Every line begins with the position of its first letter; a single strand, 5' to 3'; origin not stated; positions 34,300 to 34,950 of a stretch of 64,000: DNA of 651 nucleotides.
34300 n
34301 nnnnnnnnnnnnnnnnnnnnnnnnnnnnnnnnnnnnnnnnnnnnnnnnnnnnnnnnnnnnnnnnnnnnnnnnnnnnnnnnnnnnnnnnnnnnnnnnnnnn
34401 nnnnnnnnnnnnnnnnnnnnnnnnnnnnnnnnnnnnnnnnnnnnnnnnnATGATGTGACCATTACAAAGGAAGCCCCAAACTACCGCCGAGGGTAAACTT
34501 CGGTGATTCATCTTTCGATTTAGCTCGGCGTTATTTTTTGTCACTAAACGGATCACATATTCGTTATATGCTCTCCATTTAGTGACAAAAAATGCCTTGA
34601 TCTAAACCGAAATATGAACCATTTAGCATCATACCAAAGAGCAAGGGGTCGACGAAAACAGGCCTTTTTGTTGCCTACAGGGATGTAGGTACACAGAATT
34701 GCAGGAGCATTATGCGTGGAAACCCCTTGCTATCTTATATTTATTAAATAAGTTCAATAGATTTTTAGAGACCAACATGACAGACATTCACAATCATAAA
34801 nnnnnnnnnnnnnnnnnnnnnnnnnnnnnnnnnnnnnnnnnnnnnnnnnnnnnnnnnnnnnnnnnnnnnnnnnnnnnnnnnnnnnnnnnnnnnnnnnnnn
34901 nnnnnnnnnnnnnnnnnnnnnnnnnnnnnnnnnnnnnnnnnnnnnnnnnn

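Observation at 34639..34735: MITE-like element with inverted GTCGAC-repeat termini and a hairpin core, duplicated upstream of mfd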

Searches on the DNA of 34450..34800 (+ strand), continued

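Call 109: get_annotated_region(hit=H6, flank=20000)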
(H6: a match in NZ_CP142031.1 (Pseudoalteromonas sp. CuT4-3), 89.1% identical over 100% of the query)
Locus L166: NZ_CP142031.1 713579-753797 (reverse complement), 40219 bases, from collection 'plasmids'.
description: Pseudoalteromonas sp. CuT4-3 plasmid unnamed1, complete sequence
organism: Pseudoalteromonas sp. CuT4-3 (NCBI taxid 3112573)
taxonomy: Bacteria; Pseudomonadota; Gammaproteobacteria; Alteromonadales; Pseudoalteromonadaceae; Pseudoalteromonas; Pseudoalteromonas sp. CuT4-3
host: -; source: whole organism,deep-sea sediment; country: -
typing (MOB-suite, as given by PLSDB): non-mobilizable
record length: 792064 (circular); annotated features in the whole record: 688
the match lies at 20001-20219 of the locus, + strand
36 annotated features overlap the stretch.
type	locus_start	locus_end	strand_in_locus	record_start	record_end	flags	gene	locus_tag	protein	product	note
CDS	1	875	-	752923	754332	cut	-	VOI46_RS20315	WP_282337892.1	S41 family peptidase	GO:0006508 - proteolysis [Evidence IEA]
CDS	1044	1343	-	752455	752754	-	-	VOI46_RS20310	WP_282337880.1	hypothetical protein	-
CDS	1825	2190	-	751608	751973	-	-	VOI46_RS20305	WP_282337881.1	hypothetical protein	-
CDS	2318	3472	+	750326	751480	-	-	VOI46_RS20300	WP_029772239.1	IS110 family transposase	-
CDS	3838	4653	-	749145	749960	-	-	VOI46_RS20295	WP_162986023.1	zinc chelation protein SecC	-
CDS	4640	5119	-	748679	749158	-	-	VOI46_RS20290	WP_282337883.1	hypothetical protein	-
CDS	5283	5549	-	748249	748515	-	-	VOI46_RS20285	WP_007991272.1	hypothetical protein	-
CDS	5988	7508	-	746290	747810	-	-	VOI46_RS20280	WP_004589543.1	aldehyde dehydrogenase family protein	-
CDS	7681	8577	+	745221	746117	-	-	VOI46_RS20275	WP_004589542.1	AraC family transcriptional regulator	GO:0006355 - regulation of DNA-templated transcription [Evidence IEA]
CDS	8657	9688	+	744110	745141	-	-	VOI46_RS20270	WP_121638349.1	LacI family DNA-binding transcriptional regulator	-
CDS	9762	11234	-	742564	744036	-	gtfA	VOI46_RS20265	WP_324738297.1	sucrose phosphorylase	GO:0005975 - carbohydrate metabolic process [Evidence IEA]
CDS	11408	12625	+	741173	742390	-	-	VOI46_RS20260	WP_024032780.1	MFS transporter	GO:0055085 - transmembrane transport [Evidence IEA]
CDS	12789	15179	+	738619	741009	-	-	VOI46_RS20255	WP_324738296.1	TonB-dependent receptor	-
CDS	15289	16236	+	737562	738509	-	-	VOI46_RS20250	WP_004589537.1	carbohydrate kinase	GO:0005975 - carbohydrate metabolic process [Evidence IEA]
CDS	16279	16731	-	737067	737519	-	-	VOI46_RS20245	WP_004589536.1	nuclear transport factor 2 family protein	-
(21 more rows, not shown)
